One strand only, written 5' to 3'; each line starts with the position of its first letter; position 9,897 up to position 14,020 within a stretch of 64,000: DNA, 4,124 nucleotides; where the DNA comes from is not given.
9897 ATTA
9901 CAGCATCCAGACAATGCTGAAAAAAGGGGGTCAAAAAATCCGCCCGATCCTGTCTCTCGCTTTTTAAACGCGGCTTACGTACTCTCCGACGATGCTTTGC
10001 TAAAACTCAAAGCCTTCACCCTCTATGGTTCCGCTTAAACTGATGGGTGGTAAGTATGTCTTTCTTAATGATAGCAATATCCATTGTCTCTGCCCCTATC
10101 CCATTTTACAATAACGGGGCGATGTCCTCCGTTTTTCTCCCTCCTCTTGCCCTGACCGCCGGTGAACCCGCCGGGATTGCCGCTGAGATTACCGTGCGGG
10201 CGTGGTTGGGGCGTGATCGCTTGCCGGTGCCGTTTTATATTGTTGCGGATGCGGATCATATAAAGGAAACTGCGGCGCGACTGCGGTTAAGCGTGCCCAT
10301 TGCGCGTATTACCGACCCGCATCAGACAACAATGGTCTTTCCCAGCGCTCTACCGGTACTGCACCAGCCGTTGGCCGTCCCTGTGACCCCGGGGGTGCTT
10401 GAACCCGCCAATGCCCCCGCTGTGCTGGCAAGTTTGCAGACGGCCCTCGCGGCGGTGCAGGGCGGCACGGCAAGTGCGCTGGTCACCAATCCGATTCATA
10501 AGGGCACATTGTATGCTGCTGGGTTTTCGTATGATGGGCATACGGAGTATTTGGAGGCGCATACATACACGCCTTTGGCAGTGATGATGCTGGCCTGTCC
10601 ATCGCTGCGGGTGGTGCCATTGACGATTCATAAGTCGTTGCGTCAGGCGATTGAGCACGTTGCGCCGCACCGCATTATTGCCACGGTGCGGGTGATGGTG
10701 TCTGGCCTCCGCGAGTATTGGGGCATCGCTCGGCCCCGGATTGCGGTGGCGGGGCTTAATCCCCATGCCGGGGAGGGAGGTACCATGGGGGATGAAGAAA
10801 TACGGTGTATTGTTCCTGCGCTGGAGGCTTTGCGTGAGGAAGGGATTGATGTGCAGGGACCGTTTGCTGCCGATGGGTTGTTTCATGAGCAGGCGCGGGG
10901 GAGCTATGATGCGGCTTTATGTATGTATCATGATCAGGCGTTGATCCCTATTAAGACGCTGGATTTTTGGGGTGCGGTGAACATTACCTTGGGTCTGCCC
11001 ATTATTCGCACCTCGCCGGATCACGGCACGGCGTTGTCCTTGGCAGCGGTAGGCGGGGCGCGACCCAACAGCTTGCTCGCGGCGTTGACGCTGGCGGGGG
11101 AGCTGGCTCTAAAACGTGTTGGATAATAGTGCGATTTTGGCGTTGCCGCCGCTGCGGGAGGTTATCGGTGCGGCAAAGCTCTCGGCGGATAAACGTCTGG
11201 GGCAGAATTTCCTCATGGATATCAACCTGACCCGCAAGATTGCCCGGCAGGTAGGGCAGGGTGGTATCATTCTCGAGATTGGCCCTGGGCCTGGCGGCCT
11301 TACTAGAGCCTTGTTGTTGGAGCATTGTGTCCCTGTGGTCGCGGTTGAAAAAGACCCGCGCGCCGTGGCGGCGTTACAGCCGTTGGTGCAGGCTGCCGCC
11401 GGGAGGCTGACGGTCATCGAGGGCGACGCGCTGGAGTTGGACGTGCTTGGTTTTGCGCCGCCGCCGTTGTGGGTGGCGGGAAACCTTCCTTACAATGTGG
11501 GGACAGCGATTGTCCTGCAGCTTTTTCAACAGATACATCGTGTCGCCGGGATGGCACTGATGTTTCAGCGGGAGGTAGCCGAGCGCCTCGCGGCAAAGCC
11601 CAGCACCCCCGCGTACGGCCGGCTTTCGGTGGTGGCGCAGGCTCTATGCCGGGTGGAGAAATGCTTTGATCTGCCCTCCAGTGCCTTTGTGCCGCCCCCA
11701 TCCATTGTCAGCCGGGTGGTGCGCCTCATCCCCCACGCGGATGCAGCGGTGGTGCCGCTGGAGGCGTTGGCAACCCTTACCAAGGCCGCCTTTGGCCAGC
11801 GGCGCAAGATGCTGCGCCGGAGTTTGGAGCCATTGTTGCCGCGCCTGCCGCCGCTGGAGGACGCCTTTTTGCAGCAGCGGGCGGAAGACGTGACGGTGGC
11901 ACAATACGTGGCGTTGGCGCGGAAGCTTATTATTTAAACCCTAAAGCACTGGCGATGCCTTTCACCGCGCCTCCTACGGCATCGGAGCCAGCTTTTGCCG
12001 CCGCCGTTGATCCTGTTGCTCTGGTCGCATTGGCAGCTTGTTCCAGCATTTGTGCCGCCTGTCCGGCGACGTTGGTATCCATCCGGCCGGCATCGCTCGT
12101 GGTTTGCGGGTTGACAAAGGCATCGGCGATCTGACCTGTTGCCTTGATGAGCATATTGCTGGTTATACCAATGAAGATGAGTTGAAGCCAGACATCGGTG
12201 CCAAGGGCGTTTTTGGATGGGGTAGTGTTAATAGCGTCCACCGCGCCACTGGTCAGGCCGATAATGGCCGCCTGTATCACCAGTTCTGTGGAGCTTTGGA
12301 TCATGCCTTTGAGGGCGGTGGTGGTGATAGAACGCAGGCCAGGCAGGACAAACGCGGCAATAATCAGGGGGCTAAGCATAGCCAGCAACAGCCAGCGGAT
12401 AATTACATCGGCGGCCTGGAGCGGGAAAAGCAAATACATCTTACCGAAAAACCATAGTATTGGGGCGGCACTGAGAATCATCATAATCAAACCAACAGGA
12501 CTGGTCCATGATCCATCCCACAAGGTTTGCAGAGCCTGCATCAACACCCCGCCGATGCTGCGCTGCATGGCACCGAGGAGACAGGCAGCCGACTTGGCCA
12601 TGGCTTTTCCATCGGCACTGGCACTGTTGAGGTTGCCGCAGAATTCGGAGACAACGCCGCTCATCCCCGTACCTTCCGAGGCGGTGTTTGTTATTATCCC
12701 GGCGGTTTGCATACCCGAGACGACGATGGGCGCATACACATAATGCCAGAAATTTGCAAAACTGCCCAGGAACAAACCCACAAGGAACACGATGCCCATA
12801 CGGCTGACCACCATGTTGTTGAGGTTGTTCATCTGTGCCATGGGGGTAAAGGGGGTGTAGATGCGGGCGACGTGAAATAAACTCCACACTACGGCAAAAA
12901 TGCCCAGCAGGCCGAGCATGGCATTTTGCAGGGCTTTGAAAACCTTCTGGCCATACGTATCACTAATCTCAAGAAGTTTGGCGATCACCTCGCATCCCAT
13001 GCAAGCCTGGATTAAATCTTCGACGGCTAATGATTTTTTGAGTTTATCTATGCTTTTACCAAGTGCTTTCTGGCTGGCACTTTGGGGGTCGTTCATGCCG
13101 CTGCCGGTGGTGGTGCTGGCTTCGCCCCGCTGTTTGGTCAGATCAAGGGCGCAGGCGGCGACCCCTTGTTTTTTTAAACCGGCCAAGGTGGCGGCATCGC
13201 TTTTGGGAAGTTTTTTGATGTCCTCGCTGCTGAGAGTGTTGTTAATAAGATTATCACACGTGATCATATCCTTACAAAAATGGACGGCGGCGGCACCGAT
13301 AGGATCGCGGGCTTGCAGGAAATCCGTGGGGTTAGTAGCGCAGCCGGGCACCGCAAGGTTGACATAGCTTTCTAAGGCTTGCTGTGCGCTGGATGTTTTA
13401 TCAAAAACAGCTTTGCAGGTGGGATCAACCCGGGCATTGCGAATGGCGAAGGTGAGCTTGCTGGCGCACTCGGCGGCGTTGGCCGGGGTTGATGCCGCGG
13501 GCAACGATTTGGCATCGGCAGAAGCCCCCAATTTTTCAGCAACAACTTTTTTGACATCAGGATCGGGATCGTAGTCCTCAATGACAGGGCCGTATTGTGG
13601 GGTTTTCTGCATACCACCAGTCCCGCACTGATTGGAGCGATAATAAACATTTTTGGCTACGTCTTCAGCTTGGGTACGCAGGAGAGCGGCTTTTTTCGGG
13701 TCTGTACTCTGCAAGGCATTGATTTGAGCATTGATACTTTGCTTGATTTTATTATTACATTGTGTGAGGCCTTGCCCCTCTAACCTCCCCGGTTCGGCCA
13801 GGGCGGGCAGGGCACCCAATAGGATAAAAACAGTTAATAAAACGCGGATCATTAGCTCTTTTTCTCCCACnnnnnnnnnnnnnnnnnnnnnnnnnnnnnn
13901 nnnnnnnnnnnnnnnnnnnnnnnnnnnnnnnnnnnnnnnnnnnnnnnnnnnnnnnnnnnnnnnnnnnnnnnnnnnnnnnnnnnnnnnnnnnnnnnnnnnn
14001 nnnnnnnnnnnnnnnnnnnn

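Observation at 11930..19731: Four-gene envelope module (Pro-rich TM protein + three paralogous VirB6/TrbL-like polytopic proteins) welded onto the 3' end of the lipid A operon, with no other T4SS genes nearby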

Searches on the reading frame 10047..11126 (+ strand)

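Call 8: search_protein_families(library=ncbifam, proteins=[window:10047-11126:+], max_evalue=0.00001)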
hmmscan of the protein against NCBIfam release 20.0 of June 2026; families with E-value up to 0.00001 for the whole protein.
window:10047-11126:+ (359 aa): 7 families
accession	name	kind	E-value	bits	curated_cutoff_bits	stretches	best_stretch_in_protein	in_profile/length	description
NF003699.0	PRK05312.1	equivalog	1.4e-130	435.6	378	1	31-356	4-335/340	4-hydroxythreonine-4-phosphate dehydrogenase PdxA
TIGR00557.1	pdxA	equivalog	6.5e-116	387.2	290.35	1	33-354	1-320/320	4-hydroxythreonine-4-phosphate dehydrogenase PdxA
NF002520.0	PRK01909.1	equivalog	1.1e-83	281.2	476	1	34-356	8-325/329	4-hydroxythreonine-4-phosphate dehydrogenase PdxA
NF002992.0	PRK03743.1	equivalog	2.7e-65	220.8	470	1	34-353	7-327/333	4-hydroxythreonine-4-phosphate dehydrogenase PdxA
NF002891.0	PRK03371.1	equivalog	1.7e-63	214.8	583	1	34-353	5-325/326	D-threonate 4-phosphate dehydrogenase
NF002744.0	PRK02746.1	equivalog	1.9e-63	214.7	425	1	32-357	10-343/346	4-hydroxythreonine-4-phosphate dehydrogenase PdxA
NF003040.0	PRK03946.1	equivalog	2.2e-44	152.1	376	1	34-347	4-297/307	4-hydroxythreonine-4-phosphate dehydrogenase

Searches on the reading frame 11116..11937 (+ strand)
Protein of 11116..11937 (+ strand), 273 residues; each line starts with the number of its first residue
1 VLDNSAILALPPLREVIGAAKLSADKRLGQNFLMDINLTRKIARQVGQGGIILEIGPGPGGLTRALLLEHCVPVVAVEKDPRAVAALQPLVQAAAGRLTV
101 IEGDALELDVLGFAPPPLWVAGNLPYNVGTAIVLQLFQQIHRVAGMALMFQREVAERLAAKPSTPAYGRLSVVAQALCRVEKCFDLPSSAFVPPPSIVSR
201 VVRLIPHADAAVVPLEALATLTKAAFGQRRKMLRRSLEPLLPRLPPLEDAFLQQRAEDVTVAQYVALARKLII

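Call 8: search_protein_families(library=ncbifam, proteins=[window:11116-11937:+], max_evalue=0.00001)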
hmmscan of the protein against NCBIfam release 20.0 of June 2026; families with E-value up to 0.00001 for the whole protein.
window:11116-11937:+ (273 aa): 11 families
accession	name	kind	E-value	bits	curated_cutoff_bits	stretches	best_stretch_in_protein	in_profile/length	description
TIGR00755.1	ksgA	equivalog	1.1e-64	218.2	171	1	24-270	3-255/256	16S rRNA (adenine(1518)-N(6)/adenine(1519)-N(6))-dimethyltransferase RsmA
NF011486.0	PRK14896.1-1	equivalog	1.6e-38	132.4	450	1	20-237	18-233/284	16S ribosomal RNA methyltransferase A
NF000499.2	Erm23S_rRNA_broad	equivalog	1.5e-28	99.8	212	1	28-242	1-210/244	23S ribosomal RNA methyltransferase Erm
NF000337.1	erm_SHROVE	exception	4.9e-16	58.8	320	1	26-267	4-240/248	ErmE/ErmH/ErmO/ErmR family 23S rRNA (adenine(2058)-N(6))-methyltransferase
NF042938.1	Erm55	exception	6.4e-16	58.2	525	1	26-202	9-175/270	23S rRNA (adenine(2058)-N(6))-methyltransferase Erm(55)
NF042988.1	Erm46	exception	7.5e-15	54.9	503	1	26-207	9-180/255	23S rRNA (adenine(2058)-N(6))-methyltransferase Erm(46)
NF000024.1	ErmS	exception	3.8e-11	42.9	675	1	23-266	58-298/319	23S rRNA (adenine(2058)-N(6))-methyltransferase Erm(S)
NF012218.0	erm_38_23S_MT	exception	4.9e-10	38.8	800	1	26-162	9-146/386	23S rRNA (adenine(2058)-N(6))-methyltransferase Erm(38)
NF012223.0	erm_F_23S_MT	exception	2e-09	37.2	575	1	28-202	11-180/266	23S rRNA (adenine(2058)-N(6))-methyltransferase Erm(F)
NF000411.1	Erm45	exception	2.1e-07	31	525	1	27-207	6-178/245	23S rRNA (adenine(2058)-N(6))-methyltransferase Erm(45)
NF000468.1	Erm37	exception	2.5e-06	27.6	350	1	43-202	27-166/179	23S rRNA (adenine(2058)-N(6))-methyltransferase Erm(37)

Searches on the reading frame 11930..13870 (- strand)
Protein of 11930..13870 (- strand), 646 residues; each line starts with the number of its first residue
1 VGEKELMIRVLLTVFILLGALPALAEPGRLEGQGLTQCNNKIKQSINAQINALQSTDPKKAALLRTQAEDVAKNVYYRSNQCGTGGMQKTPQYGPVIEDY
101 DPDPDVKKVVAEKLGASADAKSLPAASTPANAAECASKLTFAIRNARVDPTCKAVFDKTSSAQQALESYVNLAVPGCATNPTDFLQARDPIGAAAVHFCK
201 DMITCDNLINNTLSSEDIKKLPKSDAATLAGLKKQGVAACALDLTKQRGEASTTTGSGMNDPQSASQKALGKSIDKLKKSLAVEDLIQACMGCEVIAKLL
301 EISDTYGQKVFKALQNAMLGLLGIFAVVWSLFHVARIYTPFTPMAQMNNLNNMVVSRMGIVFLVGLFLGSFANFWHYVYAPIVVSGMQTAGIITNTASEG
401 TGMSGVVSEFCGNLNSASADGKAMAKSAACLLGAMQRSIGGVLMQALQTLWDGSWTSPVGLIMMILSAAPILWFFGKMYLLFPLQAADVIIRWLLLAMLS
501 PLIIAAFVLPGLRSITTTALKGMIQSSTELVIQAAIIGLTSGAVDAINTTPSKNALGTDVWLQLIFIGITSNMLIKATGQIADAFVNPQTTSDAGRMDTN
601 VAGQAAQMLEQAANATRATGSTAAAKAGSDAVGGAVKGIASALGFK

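Call 4: search_protein_families(library=pfam, proteins=[window:11930-13870:-], max_evalue=1)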
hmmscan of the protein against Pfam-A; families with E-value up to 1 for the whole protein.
window:11930-13870:- (646 aa): 1 family
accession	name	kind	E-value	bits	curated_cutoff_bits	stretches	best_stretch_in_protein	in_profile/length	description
PF13203.12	DUF2201_N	-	0.19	11.8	23.2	0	204-237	90-122/271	Putative metallopeptidase domain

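Call 9: search_protein_families(library=ncbifam, proteins=[window:11930-13870:-], max_evalue=0.001)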
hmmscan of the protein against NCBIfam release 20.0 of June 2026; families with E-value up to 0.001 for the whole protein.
window:11930-13870:- (646 aa): 0 families

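Call 45: search_protein_families(library=phrogs, proteins=[window:11930-13870:-], max_evalue=0.01)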
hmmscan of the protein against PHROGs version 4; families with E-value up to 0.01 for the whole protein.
window:11930-13870:- (646 aa): 0 families

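Call 102: predict_structure(alignment_id=A11)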
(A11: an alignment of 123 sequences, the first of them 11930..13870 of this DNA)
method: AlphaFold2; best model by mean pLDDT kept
length: 646 residues; sequences in the alignment: 123
mean_pLDDT: 76.0   pTM: 0.61
mean pLDDT of the five models: 76.0, 74.3, 73.8, 73.5, 72.6
residues with pLDDT >= 90: 271; 70-90: 137; 50-70: 137; < 50: 101
segments of 3 or more residues with pLDDT < 50: 24-32, 83-130, 177-188, 251-261, 595-600, 620-622, 643-646
pLDDT, mean of each block of 10 residues (from residue 1): 60 73 46 65 89 92 89 70 41 43 46 36 37 64 71 74 68 52 44 72 77 68 56 69 65 41 63 75 82 94 95 97 97 94 92 95 97 96 95 91 79 85 93 94 91 85 92 96 95 96 97 96 96 96 91 73 95 95 88 52 57 59 50 62 46
secondary structure, 60 per line:
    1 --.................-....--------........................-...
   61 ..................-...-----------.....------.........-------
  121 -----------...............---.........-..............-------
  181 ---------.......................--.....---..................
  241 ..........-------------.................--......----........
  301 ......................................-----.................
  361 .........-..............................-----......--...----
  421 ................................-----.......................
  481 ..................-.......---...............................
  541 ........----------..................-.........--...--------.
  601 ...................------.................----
elements in order: H3-19 H21-24 H33-56 H58-78 H94-98 H105-113 H132-146 H150-158 H160-173 H190-212 H215-219 H223-250 H264-280 H283-288 H293-338 H344-369 H371-400 H406-411 H421-452 H458-498 H500-506 H510-548 H559-576 H578-586 H600-619 H626-642

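Call 104: fold_search(model_id=the predicted structure, library=pdb)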
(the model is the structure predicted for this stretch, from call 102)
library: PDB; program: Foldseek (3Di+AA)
matches with E <= 10: 339; with E <= 0.001: 5
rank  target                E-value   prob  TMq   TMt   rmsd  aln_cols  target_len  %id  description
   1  7o3v_J                2.1e-04  1.00  0.29  0.62   6.8       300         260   17  Stalk complex structure (TrwJ/VirB5-TrwI/VirB6) from the fully-assembled R388 type IV secretion system determined by c (released 2022-06-22)
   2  8rt9_F                2.6e-04  1.00  0.30  0.60   6.4       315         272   18  Stalk complex full-length structure (TrwJ/VirB5-TrwI/VirB6) from the fully-assembled R388 type IV secretion system det (released 2024-06-19)
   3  8rtd_L                4.7e-04  1.00  0.30  0.60   6.2       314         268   18  Stalk-Arches-IMC structure from the fully-assembled R388 type IV secretion system determined by cryo-EM. (released 2024-06-19)
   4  7o3v_G                7.5e-04  1.00  0.28  0.59   8.3       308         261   16  Stalk complex structure (TrwJ/VirB5-TrwI/VirB6) from the fully-assembled R388 type IV secretion system determined by c (released 2022-06-22)
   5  7o3v_F                7.5e-04  1.00  0.27  0.57   7.1       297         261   18  Stalk complex structure (TrwJ/VirB5-TrwI/VirB6) from the fully-assembled R388 type IV secretion system determined by c (released 2022-06-22)
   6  8rtd_H                1.1e-02  1.00  0.24  0.60  12.5       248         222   17  Stalk-Arches-IMC structure from the fully-assembled R388 type IV secretion system determined by cryo-EM. (released 2024-06-19)
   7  8rtd_I                2.5e-02  1.00  0.24  0.63   8.7       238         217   17  Stalk-Arches-IMC structure from the fully-assembled R388 type IV secretion system determined by cryo-EM. (released 2024-06-19)
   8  8pr5_A                6.0e-02  0.23  0.11  0.09  61.2       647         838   12  Structure of the autoinhibited dynactin p150glued projection (released 2024-03-27)
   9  7o3v_H                1.5e-01  1.00  0.21  0.66   9.7       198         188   17  Stalk complex structure (TrwJ/VirB5-TrwI/VirB6) from the fully-assembled R388 type IV secretion system determined by c (released 2022-06-22)
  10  7o3v_I                1.8e-01  1.00  0.22  0.65  11.2       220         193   17  Stalk complex structure (TrwJ/VirB5-TrwI/VirB6) from the fully-assembled R388 type IV secretion system determined by c (released 2022-06-22)
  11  8fed_J                3.2e-01  0.20  0.09  0.19  27.2       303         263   14  Structure of Mce1-LucB complex from Mycobacterium smegmatis (Map1) (released 2023-02-22)
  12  4wid_A                4.7e-01  0.21  0.12  0.19  24.9       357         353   10  Crystal structure of the immediate-early 1 protein (IE1) at 2.31 angstrom (tetragonal form after crystal dehydration) (released 2014-10-29)
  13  9i5r_A                4.7e-01  0.13  0.10  0.17  28.0       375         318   11  Interactions between Pex3 and Pex19 peptide in yeast (released 2025-02-19)
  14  7n6g_3W               6.1e-01  0.11  0.10  0.14  48.7       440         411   12  C1 of central pair (released 2022-05-18)
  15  9f63                  6.6e-01  0.11  0.11  0.15  31.0       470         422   12  Crystal structure of Saccharomyces cerevisiae pH nine-sensitive protein 1 (PNS1) (released 2024-05-15)
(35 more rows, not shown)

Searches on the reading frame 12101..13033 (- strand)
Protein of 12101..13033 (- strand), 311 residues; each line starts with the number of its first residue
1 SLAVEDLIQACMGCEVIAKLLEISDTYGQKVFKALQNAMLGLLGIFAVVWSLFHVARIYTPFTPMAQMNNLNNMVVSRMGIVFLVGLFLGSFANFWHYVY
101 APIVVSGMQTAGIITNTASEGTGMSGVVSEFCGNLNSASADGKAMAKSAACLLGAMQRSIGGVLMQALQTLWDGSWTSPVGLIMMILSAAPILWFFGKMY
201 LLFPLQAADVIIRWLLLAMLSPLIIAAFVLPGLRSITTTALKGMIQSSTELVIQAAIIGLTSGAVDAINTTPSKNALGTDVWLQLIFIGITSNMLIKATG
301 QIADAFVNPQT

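Call 78: find_related_loci(query=A9, collection=metagenome_contigs, flank=10000)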
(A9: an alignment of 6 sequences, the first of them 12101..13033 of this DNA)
Query A9 (311 aa) in metagenome_contigs; peptide patterns used: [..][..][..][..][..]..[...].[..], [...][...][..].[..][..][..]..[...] (x = any residue, [..] = any of these).
83 stretches matched a pattern, but none encodes a relative of the query by tblastn (E <= 1e-3).
